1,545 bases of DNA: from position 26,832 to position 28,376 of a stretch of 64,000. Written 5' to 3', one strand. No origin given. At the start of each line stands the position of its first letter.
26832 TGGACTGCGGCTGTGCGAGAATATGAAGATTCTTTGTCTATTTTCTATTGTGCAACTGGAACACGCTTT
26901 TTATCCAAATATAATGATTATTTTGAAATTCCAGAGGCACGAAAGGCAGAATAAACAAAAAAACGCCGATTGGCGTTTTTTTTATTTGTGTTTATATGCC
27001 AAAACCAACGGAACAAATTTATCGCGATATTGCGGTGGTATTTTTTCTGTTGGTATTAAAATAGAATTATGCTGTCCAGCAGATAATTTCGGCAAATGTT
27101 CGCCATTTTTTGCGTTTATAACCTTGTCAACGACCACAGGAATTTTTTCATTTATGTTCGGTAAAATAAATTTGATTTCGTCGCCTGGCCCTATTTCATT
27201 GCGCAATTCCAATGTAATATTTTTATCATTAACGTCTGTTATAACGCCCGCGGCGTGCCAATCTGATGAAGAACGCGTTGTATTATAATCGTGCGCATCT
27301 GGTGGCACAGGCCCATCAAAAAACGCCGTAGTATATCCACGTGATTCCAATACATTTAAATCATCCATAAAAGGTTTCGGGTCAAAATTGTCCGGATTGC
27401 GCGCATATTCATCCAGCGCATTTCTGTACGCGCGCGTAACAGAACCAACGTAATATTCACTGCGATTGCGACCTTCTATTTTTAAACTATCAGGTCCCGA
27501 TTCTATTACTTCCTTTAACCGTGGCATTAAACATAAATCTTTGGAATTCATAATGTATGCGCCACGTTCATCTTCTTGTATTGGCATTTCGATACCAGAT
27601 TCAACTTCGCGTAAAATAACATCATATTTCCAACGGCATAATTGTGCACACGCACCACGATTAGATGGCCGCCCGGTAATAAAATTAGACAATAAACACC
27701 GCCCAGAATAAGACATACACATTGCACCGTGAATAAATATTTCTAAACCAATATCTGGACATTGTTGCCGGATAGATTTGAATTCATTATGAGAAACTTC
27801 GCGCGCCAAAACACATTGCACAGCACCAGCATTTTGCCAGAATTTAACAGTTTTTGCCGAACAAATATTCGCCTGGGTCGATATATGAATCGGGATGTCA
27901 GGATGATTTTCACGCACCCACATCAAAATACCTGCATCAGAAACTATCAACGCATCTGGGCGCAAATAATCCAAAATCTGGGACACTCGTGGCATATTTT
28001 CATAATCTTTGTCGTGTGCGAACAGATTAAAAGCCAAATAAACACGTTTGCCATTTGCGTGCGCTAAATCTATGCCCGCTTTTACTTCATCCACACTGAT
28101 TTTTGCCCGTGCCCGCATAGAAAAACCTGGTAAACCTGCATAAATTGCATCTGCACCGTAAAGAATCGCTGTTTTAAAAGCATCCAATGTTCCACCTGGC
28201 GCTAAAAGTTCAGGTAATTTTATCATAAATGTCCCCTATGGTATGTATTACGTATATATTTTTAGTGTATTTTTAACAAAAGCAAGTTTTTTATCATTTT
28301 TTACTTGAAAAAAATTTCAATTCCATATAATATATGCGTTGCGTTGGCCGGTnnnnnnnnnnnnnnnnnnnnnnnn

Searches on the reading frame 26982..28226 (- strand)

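Call 80: search_protein_families(library=pfam, proteins=[window:26982-28226:-], max_evalue=0.001)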
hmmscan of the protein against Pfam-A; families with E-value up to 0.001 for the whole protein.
window:26982-28226:- (414 aa): 2 families
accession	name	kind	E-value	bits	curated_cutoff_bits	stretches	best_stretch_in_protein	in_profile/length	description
PF01136.24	Peptidase_U32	-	3.8e-82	275.5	22.4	1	78-305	4-229/233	Peptidase family U32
PF16325.11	Peptidase_U32_C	-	3.3e-06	27.6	28.2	1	322-385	2-65/83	Peptidase family U32 C-terminal domain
